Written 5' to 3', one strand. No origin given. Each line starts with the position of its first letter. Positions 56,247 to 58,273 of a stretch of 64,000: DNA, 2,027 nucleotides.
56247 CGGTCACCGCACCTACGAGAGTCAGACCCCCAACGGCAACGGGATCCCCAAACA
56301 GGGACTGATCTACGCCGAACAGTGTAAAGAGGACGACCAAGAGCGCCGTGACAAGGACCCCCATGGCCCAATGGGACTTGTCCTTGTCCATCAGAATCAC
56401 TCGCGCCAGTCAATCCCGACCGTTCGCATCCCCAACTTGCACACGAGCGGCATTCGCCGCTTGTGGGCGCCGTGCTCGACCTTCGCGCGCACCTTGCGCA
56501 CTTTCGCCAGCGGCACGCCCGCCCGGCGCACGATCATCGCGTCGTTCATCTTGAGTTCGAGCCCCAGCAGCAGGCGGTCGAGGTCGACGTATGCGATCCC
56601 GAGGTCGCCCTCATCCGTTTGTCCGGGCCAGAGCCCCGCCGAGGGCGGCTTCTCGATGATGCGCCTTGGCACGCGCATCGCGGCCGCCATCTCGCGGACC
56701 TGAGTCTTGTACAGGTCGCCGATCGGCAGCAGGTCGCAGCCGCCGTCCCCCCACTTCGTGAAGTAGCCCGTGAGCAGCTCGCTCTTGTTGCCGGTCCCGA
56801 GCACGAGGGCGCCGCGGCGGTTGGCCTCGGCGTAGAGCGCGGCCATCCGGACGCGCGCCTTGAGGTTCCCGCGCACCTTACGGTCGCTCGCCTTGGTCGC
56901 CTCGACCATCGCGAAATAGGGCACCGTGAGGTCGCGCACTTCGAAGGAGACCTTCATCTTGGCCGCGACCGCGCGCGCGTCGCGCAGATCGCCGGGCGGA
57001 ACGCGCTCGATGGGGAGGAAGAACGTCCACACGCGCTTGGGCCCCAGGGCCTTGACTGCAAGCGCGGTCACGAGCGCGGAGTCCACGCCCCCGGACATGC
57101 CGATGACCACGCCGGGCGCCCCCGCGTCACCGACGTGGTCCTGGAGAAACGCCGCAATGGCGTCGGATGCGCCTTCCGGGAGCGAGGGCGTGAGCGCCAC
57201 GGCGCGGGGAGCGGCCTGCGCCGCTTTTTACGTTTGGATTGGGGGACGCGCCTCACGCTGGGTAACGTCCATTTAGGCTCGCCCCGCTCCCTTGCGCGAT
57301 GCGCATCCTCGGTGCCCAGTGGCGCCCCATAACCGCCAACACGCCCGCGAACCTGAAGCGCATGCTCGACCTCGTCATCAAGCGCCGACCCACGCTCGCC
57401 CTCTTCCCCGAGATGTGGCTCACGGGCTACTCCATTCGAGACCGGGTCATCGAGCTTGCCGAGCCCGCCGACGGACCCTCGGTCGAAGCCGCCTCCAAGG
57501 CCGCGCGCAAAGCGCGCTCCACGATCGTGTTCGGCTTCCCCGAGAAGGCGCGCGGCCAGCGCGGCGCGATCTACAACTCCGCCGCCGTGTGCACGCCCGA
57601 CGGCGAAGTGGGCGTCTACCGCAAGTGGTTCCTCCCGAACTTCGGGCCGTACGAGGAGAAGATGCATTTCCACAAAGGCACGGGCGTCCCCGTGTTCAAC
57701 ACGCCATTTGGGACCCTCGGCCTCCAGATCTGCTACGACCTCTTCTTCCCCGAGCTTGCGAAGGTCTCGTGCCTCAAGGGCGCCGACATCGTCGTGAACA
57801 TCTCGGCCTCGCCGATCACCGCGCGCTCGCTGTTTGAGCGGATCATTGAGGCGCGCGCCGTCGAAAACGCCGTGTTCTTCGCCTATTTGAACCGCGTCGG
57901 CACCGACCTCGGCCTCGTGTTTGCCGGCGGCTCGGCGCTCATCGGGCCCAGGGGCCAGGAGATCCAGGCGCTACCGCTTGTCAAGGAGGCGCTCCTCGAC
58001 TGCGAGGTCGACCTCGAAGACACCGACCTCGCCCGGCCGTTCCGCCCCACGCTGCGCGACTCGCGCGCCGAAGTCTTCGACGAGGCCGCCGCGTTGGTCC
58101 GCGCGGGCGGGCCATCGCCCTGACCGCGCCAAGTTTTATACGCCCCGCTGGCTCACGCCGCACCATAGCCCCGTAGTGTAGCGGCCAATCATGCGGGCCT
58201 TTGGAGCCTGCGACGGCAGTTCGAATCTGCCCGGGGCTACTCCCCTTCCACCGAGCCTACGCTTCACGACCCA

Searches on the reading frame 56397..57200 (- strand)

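Call 36: search_protein_families(library=ncbifam, proteins=[window:56397-57200:-], max_evalue=0.00001)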
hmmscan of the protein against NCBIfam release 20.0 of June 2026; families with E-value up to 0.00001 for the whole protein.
window:56397-57200:- (267 aa): 11 families
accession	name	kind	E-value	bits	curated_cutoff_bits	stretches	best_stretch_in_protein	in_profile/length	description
NF010587.0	PRK13980.1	equivalog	1.6e-87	293.1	255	1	11-259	14-263/267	NAD+ synthase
TIGR00552.1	nadE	equivalog_domain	5.4e-74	248.6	63.65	1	13-254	7-244/251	NAD(+) synthase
NF010588.0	PRK13981.1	equivalog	7.2e-47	160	479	1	13-266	270-535/546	NAD+ synthase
NF002048.0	PRK00876.1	subfamily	3.1e-43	147.9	313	2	112-243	175-308/330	NAD(+) synthase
NF001979.1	PRK00768.1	equivalog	4.6e-38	131.2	250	1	16-224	25-249/266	NAD(+) synthase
TIGR00268.2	TIGR00268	equivalog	5.8e-11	42.1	150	1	30-91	15-76/259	ATP-dependent sacrificial sulfur transferase LarE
NF002730.0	PRK02628.1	equivalog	1.3e-10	40.1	473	1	23-151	354-495/677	NAD(+) synthase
NF001138.1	PRK00143.1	equivalog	1.4e-08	34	284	0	31-99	2-76/345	tRNA 2-thiouridine(34) synthase MnmA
TIGR00884.1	guaA_Cterm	equivalog_domain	7.4e-07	28.8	338.75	0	20-60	11-47/310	glutamine-hydrolyzing GMP synthase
NF000848.1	PRK00074.1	equivalog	2.9e-06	26.2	400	0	27-62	212-247/512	glutamine-hydrolyzing GMP synthase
TIGR00420.1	trmU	equivalog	5e-06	25.6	236.95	0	31-99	3-79/351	tRNA 2-thiouridine(34) synthase MnmA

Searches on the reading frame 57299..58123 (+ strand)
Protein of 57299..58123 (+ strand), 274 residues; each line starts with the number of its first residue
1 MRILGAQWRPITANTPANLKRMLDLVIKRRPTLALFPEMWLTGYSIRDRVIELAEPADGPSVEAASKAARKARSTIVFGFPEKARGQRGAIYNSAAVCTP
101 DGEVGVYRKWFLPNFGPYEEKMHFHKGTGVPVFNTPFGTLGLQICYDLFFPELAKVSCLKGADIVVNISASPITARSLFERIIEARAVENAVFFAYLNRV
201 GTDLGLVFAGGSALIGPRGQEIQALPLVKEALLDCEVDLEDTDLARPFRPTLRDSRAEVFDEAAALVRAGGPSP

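Call 36: search_protein_families(library=ncbifam, proteins=[window:57299-58123:+], max_evalue=0.00001)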
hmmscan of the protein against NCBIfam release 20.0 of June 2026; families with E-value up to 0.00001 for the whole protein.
window:57299-58123:+ (274 aa): 11 families
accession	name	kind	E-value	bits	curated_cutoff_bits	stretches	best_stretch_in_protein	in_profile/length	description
TIGR03381.1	agmatine_aguB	equivalog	1.9e-30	106.2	410.25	1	18-261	17-277/279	N-carbamoylputrescine amidase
NF040852.1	nitrile_Arch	equivalog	1.2e-29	103.3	500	1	10-240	10-238/262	nitrilase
NF010588.0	PRK13981.1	equivalog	3e-29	101.8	479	1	2-244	6-251/546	NAD+ synthase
NF007757.0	PRK10438.1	equivalog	1.1e-16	60.9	249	1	14-255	17-250/256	amidohydrolase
NF009803.0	PRK13287.1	equivalog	1.3e-15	57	406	1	33-238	55-258/333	formamidase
NF033621.1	de_GSH_amidase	exception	7.6e-15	55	355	1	28-256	29-254/260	deaminated glutathione amidase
NF043013.1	DeGluthAmidYersProt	equivalog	5.6e-14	51.9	500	1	57-202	61-215/278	deaminated glutathione amidase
TIGR00546.1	lnt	equivalog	1.8e-13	50.5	132.9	1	17-170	182-349/395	apolipoprotein N-acyltransferase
NF002730.0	PRK02628.1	equivalog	9.1e-13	47.2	473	1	13-188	25-222/677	NAD(+) synthase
NF009802.0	PRK13286.1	equivalog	1.2e-08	34.3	427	1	33-221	54-242/345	aliphatic amidase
TIGR04048.1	nitrile_sll0784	equivalog_domain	1.1e-06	27.9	502.6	1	52-158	70-171/301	Nit6803 family nitrilase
